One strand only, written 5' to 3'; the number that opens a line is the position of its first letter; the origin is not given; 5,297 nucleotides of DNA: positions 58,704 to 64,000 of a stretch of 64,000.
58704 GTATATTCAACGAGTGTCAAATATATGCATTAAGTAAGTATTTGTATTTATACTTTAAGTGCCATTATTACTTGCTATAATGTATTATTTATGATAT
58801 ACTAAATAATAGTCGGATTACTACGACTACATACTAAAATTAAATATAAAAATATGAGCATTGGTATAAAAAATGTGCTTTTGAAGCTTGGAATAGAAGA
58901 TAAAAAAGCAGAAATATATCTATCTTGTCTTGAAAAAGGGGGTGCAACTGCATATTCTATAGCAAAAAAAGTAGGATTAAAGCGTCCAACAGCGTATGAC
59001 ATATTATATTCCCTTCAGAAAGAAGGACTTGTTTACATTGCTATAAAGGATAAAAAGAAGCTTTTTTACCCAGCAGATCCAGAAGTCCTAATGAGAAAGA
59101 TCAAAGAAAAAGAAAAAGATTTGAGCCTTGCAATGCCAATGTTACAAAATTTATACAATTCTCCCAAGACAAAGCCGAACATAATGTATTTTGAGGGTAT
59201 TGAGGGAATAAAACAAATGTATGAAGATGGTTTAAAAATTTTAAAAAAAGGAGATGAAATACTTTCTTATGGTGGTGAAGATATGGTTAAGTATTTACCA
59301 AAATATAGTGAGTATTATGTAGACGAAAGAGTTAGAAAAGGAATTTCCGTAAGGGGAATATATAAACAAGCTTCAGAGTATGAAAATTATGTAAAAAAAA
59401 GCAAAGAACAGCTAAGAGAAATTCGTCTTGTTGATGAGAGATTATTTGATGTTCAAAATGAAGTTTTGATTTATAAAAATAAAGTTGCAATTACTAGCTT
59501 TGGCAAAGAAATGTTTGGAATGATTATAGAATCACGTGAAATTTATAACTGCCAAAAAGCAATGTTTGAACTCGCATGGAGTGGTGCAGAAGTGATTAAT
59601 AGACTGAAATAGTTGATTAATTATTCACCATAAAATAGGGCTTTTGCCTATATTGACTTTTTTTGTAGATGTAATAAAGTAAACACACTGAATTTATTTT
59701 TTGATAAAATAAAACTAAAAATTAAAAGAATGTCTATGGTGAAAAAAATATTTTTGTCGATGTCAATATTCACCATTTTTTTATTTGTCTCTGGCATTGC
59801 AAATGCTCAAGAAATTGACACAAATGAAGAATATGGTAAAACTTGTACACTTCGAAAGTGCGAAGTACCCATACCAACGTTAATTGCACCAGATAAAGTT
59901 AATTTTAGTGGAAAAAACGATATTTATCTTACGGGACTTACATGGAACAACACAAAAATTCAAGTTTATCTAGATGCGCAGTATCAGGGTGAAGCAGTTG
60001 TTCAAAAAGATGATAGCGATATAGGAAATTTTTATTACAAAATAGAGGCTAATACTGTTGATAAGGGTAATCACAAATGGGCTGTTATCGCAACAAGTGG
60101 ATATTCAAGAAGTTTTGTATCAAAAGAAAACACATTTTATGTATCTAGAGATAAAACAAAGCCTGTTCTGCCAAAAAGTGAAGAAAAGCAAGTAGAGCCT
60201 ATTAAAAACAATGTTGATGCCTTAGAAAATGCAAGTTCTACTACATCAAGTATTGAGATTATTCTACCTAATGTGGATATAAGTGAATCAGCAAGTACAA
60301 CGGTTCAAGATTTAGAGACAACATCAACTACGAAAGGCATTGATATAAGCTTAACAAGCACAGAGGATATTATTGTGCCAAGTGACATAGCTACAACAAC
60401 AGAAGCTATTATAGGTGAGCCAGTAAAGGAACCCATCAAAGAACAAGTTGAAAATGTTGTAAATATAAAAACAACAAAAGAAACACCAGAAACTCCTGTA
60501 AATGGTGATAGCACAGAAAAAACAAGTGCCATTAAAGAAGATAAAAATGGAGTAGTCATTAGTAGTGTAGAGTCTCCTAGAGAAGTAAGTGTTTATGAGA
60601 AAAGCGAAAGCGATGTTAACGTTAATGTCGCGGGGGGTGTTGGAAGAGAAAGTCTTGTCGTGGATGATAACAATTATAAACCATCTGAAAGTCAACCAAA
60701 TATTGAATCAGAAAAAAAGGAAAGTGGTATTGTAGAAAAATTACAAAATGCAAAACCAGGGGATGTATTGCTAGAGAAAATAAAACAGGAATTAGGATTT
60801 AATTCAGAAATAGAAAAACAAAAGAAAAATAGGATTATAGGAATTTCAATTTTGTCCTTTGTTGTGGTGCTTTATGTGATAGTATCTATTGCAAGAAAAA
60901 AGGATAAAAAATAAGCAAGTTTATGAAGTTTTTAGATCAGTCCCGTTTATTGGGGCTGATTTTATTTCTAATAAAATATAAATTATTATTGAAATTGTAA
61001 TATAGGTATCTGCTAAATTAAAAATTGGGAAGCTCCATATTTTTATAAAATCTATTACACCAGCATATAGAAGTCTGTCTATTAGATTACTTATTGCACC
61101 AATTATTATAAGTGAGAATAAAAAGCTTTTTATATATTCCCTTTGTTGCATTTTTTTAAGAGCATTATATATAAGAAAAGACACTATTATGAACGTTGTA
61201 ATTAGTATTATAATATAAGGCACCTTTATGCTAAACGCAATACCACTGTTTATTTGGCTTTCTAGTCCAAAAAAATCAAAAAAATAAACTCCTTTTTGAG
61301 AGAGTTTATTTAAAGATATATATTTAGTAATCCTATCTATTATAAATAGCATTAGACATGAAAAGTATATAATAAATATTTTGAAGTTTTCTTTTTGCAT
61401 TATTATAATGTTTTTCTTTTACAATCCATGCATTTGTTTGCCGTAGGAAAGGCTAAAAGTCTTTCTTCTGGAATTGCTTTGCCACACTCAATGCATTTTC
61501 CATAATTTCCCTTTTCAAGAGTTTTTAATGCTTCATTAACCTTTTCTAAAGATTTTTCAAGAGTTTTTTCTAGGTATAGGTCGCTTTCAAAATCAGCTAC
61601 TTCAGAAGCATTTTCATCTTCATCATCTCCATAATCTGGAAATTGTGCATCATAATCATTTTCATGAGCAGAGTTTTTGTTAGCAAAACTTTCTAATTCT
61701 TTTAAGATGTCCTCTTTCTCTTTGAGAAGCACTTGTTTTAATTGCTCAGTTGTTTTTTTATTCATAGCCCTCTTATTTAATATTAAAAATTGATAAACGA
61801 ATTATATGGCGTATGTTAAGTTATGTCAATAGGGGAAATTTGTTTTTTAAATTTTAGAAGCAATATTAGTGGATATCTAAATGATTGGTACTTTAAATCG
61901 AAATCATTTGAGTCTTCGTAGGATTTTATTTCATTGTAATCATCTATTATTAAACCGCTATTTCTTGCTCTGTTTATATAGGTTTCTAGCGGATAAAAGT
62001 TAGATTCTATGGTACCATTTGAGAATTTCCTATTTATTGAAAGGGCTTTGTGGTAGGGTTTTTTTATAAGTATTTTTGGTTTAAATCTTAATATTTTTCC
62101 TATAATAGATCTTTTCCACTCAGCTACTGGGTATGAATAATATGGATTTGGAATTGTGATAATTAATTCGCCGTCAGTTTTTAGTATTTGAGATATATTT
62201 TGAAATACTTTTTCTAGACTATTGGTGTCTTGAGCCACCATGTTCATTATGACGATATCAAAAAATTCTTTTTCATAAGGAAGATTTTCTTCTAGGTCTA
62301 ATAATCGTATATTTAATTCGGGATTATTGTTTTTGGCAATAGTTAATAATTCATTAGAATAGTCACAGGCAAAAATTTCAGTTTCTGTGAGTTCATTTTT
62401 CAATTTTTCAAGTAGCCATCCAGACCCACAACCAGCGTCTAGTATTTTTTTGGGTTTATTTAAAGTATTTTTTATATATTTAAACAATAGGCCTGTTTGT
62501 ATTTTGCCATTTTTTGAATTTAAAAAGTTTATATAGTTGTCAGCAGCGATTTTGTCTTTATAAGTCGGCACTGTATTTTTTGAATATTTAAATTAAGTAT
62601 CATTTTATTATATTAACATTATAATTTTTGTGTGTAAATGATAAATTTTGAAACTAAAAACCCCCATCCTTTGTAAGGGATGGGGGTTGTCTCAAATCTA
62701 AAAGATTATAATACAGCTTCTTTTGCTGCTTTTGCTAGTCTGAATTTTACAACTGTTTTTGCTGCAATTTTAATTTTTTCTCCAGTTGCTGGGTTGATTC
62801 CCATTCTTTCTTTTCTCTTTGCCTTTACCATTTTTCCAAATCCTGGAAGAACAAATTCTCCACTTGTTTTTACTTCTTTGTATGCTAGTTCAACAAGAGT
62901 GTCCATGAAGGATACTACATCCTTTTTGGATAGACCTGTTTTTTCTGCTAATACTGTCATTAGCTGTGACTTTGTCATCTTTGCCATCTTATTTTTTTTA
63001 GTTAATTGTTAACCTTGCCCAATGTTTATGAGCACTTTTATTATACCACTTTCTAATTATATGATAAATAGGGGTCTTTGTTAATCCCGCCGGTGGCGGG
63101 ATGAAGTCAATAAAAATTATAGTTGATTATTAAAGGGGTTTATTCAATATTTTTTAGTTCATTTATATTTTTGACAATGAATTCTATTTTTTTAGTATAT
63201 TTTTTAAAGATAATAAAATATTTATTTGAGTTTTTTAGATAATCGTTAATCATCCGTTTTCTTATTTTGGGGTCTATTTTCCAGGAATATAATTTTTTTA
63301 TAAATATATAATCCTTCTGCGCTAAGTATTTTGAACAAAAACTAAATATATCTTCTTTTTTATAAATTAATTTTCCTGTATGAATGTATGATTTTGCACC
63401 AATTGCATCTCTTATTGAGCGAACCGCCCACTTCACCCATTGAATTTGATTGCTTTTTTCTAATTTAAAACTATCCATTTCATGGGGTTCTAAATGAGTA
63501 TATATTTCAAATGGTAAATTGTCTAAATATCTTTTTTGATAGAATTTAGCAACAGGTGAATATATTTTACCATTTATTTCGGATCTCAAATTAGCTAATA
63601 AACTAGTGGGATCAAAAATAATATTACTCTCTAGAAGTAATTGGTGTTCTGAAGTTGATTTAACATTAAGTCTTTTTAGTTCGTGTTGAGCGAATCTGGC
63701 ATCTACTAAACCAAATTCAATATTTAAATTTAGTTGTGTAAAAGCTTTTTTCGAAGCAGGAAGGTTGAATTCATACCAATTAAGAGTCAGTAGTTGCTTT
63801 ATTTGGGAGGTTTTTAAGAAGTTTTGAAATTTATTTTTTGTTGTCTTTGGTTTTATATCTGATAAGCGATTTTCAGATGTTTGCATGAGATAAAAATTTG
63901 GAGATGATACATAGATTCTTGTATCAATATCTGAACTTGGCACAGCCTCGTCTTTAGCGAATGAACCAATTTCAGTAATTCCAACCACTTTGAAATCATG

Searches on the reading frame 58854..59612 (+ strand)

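Call 40: search_protein_families(library=pfam, proteins=[window:58854-59612:+], max_evalue=0.001)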
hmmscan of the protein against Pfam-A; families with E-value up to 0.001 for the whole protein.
window:58854-59612:+ (252 aa): 2 families
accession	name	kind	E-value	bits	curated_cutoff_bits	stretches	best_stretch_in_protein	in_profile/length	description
PF01978.25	TrmB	-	7.1e-14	51.9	25.6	1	10-77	2-68/68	Sugar-specific transcriptional regulator TrmB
PF09339.16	HTH_IclR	-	0.00073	19.7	22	0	32-60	20-48/52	IclR helix-turn-helix domain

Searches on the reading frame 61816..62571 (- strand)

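Call 40: search_protein_families(library=pfam, proteins=[window:61816-62571:-], max_evalue=0.001)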
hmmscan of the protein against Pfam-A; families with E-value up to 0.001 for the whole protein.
window:61816-62571:- (251 aa): 10 families
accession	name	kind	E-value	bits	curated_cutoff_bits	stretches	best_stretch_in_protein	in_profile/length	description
PF08241.18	Methyltransf_11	-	2.9e-17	63.5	21.2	1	44-138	1-95/95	Methyltransferase domain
PF13847.12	Methyltransf_31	-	6.9e-16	58.7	27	1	39-142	3-113/145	Methyltransferase domain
PF13649.12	Methyltransf_25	-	1.8e-15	57.8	27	1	43-134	1-97/97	Methyltransferase domain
PF13489.12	Methyltransf_23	-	6.8e-14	52.4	27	1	36-148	19-124/164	Methyltransferase domain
PF08242.18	Methyltransf_12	-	6.5e-12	46.5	30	1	44-136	1-98/98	Methyltransferase domain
PF07021.18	MetW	-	6.1e-09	36.2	21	1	30-145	4-112/193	Methionine biosynthesis protein MetW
PF05175.20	MTS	-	1.1e-08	35.3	23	1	26-140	20-140/170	Methyltransferase small domain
PF06325.19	PrmA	-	2.8e-08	34.1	22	1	28-138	150-258/296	Ribosomal protein L11 methyltransferase (PrmA)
PF01209.24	Ubie_methyltran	-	5e-07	29.7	20.1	1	38-138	46-151/233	ubiE/COQ5 methyltransferase family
PF05219.18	DREV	-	9.2e-05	22.1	26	1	34-147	89-195/265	DREV methyltransferase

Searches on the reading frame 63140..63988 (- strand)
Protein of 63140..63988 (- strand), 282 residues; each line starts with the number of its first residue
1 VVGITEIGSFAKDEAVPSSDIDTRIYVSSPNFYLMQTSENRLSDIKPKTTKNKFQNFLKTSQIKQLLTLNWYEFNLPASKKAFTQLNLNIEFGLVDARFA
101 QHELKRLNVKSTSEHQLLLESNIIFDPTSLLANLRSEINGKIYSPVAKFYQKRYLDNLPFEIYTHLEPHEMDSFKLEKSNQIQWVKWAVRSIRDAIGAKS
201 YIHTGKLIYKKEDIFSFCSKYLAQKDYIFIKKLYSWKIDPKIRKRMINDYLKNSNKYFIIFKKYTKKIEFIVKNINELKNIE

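Call 40: search_protein_families(library=pfam, proteins=[window:63140-63988:-], max_evalue=0.001)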
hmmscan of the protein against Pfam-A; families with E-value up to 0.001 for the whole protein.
window:63140-63988:- (282 aa): 1 family
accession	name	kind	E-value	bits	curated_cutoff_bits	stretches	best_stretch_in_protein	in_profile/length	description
PF18765.7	Polbeta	-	0.00038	21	26.9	0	8-49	20-62/93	Polymerase beta, Nucleotidyltransferase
